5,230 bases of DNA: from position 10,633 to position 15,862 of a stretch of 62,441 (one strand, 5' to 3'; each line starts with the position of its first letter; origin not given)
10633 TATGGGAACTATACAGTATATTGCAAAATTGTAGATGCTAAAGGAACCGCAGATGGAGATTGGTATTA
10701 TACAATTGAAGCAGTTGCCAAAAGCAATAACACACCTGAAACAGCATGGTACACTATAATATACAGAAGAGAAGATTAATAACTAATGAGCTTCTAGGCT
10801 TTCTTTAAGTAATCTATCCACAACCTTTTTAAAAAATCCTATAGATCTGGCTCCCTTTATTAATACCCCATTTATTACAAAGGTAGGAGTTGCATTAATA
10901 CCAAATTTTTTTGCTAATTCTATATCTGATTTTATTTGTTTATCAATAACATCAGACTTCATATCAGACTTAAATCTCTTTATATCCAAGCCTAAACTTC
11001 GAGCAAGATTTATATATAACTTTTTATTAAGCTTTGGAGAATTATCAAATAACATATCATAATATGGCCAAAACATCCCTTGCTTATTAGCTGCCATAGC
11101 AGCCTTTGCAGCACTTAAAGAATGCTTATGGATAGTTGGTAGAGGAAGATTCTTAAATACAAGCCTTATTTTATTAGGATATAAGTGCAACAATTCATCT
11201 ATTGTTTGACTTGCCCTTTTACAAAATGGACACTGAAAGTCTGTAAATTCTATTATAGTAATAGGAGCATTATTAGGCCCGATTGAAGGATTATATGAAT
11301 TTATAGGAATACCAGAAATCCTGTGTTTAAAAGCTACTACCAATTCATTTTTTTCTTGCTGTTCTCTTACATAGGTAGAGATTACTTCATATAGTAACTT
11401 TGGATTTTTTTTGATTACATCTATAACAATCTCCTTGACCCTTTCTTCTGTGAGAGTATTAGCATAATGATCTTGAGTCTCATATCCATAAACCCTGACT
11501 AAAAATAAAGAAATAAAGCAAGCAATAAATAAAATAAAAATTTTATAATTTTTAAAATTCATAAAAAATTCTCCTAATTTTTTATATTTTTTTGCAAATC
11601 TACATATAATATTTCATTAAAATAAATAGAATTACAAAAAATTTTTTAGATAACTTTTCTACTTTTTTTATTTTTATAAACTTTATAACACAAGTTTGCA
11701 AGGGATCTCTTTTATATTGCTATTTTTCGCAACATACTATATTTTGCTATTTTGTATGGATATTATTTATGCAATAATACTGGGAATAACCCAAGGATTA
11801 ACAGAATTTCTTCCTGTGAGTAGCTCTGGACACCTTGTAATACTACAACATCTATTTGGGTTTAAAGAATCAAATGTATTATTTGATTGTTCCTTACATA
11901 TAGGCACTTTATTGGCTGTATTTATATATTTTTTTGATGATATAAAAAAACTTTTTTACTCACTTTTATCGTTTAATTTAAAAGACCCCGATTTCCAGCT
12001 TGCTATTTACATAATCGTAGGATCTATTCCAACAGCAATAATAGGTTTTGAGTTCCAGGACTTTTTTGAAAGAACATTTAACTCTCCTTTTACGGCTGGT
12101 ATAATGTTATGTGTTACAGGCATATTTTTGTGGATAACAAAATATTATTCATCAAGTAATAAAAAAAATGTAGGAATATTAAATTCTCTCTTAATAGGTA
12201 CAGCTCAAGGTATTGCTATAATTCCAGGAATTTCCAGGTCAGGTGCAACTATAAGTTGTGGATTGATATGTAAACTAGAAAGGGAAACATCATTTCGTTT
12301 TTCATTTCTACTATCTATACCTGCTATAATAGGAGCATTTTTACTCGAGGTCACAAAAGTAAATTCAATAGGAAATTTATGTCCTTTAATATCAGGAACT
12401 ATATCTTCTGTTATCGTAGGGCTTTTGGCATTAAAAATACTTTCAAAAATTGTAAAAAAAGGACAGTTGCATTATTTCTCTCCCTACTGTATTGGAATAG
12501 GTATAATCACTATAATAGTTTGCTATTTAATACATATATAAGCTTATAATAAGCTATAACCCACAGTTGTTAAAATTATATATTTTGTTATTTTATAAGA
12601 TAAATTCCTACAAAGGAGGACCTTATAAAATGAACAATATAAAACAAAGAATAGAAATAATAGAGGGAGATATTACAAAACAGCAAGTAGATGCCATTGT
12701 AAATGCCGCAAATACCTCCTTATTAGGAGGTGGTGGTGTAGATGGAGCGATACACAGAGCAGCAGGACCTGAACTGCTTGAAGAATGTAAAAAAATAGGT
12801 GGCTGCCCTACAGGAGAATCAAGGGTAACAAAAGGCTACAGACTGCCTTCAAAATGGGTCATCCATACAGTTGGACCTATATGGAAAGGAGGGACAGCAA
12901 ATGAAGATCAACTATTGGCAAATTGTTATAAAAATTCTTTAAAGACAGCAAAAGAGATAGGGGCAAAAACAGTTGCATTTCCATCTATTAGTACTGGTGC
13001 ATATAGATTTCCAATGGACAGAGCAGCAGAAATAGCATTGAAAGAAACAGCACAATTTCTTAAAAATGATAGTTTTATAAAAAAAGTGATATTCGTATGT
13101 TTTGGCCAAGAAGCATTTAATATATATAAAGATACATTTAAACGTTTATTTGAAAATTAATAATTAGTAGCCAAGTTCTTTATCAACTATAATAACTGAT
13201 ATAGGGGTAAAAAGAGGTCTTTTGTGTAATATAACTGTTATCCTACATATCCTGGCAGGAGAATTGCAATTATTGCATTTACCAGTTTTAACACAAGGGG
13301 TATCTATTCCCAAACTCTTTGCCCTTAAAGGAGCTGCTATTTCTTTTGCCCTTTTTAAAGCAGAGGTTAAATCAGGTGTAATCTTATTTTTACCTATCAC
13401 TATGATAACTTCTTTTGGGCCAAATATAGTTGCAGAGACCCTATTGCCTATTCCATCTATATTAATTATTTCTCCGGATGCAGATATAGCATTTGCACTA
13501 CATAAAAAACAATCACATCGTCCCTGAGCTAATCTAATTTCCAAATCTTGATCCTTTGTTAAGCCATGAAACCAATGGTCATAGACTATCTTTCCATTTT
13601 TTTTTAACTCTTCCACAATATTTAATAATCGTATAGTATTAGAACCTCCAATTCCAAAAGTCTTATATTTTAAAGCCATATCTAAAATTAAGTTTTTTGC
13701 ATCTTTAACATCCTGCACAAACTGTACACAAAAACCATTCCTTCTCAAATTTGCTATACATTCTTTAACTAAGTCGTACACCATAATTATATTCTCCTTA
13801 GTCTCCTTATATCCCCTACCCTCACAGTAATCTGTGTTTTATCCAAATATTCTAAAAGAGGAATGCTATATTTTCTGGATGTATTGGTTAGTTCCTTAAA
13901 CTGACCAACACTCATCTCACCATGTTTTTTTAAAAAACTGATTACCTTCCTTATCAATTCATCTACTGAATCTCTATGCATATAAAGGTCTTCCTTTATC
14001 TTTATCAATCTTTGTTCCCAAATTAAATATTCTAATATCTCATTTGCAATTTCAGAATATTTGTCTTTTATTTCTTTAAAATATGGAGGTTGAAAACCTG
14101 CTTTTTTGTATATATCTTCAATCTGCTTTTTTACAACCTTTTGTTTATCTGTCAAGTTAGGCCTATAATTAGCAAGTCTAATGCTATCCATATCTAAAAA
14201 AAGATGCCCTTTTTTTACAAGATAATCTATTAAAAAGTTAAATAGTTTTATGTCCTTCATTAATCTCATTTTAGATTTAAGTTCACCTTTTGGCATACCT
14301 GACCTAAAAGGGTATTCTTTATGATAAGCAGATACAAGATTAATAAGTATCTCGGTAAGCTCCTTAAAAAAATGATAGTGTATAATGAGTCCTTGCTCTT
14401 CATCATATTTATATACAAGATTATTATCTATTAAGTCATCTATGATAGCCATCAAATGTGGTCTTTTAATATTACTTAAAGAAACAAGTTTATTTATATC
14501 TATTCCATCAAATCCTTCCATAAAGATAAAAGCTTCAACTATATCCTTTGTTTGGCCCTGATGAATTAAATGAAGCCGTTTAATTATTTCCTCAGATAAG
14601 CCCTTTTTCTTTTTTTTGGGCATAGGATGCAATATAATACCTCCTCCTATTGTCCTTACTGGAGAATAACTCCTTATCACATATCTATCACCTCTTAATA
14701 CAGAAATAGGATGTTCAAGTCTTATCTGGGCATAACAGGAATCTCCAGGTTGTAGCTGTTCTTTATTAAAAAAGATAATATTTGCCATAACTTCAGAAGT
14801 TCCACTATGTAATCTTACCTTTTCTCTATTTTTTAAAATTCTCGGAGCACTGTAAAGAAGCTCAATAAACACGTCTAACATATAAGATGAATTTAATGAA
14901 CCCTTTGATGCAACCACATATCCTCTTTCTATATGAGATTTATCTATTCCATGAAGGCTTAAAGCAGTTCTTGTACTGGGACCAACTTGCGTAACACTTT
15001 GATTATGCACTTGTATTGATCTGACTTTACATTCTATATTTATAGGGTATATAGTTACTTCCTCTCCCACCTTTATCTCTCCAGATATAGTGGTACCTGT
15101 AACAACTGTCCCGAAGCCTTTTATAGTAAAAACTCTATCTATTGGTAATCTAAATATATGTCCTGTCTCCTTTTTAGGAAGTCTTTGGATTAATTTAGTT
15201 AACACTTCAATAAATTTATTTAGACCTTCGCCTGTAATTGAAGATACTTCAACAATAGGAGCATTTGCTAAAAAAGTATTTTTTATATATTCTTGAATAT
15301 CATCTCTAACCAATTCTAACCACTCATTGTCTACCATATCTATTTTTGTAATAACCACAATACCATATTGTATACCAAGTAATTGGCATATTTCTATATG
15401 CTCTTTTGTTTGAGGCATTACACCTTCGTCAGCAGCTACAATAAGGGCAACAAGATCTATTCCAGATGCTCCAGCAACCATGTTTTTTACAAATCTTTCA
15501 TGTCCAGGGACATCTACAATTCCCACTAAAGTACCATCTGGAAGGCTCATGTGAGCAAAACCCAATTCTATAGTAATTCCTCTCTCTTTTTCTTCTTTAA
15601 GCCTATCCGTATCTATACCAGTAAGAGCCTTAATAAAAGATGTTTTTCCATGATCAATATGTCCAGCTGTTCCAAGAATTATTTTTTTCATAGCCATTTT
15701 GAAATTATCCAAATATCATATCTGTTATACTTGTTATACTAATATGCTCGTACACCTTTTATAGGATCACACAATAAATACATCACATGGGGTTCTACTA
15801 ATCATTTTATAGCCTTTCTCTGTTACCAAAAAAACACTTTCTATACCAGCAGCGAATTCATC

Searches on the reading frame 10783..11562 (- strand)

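Call 49: search_protein_families(library=pfam, proteins=[window:10783-11562:-], max_evalue=0.000001)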
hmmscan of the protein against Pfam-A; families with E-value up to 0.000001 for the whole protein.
window:10783-11562:- (259 aa): 3 families
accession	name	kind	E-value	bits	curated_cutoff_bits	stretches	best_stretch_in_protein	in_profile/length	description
PF13462.12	Thioredoxin_4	-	3.4e-26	92.8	23.2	1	91-249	5-164/165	Thioredoxin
PF01323.26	DSBA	-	2.5e-22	80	25.6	1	102-247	1-189/191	DSBA-like thioredoxin domain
PF13743.12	Thioredoxin_5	-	3.9e-11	43.5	27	1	170-230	102-163/186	Thioredoxin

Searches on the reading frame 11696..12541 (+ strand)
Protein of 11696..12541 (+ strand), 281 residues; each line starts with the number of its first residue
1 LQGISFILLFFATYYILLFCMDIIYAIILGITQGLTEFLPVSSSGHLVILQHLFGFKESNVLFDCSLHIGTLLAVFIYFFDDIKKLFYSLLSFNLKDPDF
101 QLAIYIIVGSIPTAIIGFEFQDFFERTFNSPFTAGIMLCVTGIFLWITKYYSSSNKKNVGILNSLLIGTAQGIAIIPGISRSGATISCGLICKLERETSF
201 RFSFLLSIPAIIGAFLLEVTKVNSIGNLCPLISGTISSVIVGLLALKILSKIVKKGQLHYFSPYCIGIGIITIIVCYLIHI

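Call 49: search_protein_families(library=pfam, proteins=[window:11696-12541:+], max_evalue=0.000001)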
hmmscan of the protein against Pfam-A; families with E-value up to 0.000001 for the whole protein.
window:11696-12541:+ (281 aa): 1 family
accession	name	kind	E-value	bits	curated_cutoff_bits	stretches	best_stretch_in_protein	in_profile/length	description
PF02673.24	BacA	-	3.1e-79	266.8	33.4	1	26-271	1-257/257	Bacitracin resistance protein BacA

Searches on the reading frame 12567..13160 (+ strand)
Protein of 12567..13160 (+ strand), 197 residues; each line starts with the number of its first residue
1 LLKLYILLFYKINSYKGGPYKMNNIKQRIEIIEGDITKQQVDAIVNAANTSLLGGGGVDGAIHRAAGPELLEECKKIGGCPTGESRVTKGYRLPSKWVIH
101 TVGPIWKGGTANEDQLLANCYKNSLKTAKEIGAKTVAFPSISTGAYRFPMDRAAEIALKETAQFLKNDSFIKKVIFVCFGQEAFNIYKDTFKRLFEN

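Call 49: search_protein_families(library=pfam, proteins=[window:12567-13160:+], max_evalue=0.000001)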
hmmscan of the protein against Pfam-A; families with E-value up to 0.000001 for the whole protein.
window:12567-13160:+ (197 aa): 1 family
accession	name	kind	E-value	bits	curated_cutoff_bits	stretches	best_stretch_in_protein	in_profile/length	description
PF01661.27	Macro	-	2.2e-48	163.5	22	1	45-157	1-118/118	Macro domain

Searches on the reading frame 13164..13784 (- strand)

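Call 49: search_protein_families(library=pfam, proteins=[window:13164-13784:-], max_evalue=0.000001)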
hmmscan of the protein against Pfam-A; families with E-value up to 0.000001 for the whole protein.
window:13164-13784:- (206 aa): 1 family
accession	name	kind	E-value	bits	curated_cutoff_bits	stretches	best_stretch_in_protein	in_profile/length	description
PF02589.21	LUD_dom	-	5.7e-42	144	22.6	1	7-189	2-177/189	LUD domain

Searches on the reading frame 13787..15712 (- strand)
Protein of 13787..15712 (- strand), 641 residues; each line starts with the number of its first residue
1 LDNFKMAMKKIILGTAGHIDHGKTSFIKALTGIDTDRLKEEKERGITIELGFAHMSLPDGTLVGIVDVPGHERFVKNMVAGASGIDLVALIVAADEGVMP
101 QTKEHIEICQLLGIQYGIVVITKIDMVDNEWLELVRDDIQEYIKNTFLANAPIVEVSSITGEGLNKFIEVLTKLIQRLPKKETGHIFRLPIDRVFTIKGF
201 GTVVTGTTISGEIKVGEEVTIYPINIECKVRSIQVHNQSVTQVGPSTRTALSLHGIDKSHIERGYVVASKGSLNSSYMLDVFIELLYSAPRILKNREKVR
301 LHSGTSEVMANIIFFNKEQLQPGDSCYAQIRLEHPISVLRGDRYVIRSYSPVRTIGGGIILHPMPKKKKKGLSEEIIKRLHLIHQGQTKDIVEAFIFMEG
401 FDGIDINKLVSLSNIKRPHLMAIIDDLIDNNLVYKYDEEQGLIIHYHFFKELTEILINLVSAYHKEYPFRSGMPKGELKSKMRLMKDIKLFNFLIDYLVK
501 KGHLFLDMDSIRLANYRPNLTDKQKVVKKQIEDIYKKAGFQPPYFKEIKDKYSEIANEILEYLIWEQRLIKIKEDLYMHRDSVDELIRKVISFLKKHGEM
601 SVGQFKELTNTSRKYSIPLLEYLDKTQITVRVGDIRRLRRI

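Call 49: search_protein_families(library=pfam, proteins=[window:13787-15712:-], max_evalue=0.000001)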
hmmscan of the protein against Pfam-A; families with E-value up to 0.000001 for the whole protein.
window:13787-15712:- (641 aa): 5 families
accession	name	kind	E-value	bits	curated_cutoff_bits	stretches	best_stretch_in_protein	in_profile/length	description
PF00009.33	GTP_EFTU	-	8.7e-38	130.2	26.5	1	11-176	4-187/188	Elongation factor Tu GTP binding domain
PF09107.17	SelB-wing_3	-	7.7e-21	73.8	23.2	1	593-638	2-47/47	Elongation factor SelB, winged helix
PF09106.17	SelB-wing_2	-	1.9e-13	50.7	22.3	1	459-513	3-57/57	Elongation factor SelB, winged helix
PF25461.1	Beta-barrel_SelB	-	2.2e-11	44.3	27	1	287-366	8-79/80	Selenocysteine-specific elongation factor, beta-barrel domain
PF03144.31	GTP_EFTU_D2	-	1.2e-09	38.9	30.3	1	201-267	1-72/73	Elongation factor Tu domain 2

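Call 56: find_homologous_proteins(query=window:13787-15712:-, max_evalue=1e-30)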
Query window:13787-15712:- (641 aa): 8000 proteins with E <= 1e-30 among 8000 candidates; the best 120 are listed.
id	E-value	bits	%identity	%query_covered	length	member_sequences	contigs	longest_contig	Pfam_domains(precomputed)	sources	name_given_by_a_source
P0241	0.0e+0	1409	100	99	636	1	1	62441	PF01926.30,PF09107.18,PF09106.18,PF00009.34,PF25461.2,PF03144.32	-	-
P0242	7.1e-291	984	69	99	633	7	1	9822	PF09107.18,PF09106.18,PF00009.34,PF25461.2,PF03144.32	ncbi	-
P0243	1.7e-288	976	68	99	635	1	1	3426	PF01926.30,PF09107.18,PF09106.18,PF00009.34,PF25461.2,PF03144.32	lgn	-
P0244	1.8e-285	967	67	99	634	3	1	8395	PF01926.30,PF09107.18,PF09106.18,PF00009.34,PF25461.2,PF03144.32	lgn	-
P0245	3.2e-283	959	68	99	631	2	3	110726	PF01926.30,PF09107.18,PF09106.18,PF00009.34,PF25461.2,PF03144.32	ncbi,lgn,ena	-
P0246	2.1e-281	953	66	99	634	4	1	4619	PF01926.30,PF09107.18,PF09106.18,PF00009.34,PF25461.2,PF03144.32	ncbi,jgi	-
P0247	8.1e-279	945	65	99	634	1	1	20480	PF01926.30,PF09107.18,PF09106.18,PF00009.34,PF25461.2,PF03144.32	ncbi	-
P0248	1.6e-278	944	65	99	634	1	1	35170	PF01926.30,PF09107.18,PF09106.18,PF00009.34,PF25461.2,PF03144.32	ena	-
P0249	2.7e-278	943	65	99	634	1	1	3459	PF01926.30,PF09107.18,PF09106.18,PF00009.34,PF25461.2,PF03144.32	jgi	-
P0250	4.9e-278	942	65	99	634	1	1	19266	PF01926.30,PF09107.18,PF09106.18,PF00009.34,PF25461.2,PF03144.32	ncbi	-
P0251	5.6e-278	942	67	98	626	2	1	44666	PF01926.30,PF09107.18,PF09106.18,PF00009.34,PF25461.2,PF03144.32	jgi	-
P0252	1.4e-274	931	63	99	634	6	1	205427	PF01926.30,PF09107.18,PF09106.18,PF00009.34,PF25461.2,PF03144.32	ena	-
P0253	2.5e-261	887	61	99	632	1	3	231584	PF09107.18,PF09106.18,PF00009.34,PF25461.2,PF03144.32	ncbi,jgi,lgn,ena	-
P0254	4.7e-244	830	56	99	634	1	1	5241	PF01926.30,PF09107.18,PF09106.18,PF00009.34,PF25461.2,PF03144.32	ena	-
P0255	1.0e-243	829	57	99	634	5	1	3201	PF01926.30,PF09107.18,PF09106.18,PF00009.34,PF25461.2,PF03144.32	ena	-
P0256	5.0e-242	823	58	99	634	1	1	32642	PF01926.30,PF09107.18,PF09106.18,PF00009.34,PF25461.2,PF03144.32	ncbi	-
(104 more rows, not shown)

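Call 57: list_cluster_members(proteins=[P0242, P0245, P0247, P0250, P0253, P0256])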
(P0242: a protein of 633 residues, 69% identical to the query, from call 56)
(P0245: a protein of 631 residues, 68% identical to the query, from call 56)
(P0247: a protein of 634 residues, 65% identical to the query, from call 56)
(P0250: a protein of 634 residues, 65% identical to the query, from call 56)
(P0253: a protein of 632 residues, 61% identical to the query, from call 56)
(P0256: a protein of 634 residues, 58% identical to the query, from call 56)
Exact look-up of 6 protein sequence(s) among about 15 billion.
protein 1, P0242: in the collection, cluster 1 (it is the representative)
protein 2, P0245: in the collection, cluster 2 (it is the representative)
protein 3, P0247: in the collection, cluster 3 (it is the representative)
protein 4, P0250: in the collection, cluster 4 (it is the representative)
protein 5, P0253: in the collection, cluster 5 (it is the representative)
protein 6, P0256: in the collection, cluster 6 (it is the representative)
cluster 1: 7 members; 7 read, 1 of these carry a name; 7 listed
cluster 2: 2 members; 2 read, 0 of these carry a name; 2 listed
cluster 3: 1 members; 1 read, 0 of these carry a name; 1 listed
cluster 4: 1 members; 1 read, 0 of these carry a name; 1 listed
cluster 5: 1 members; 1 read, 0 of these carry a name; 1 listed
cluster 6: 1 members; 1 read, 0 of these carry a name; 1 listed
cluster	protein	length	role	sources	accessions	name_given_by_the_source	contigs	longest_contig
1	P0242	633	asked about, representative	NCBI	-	-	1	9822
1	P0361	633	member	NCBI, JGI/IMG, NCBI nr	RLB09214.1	MAG: selenocysteine-specific translation elongation factor [Deltaproteobacteria bacterium]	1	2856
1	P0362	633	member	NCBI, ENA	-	-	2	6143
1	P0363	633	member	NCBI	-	-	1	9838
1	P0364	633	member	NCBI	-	-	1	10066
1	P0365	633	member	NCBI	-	-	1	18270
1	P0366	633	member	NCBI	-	-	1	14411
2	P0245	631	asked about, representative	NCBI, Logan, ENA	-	-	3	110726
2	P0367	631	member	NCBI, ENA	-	-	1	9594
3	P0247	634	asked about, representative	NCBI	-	-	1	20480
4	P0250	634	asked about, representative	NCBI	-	-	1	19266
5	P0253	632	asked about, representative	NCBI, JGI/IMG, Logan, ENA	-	-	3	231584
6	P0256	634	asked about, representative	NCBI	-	-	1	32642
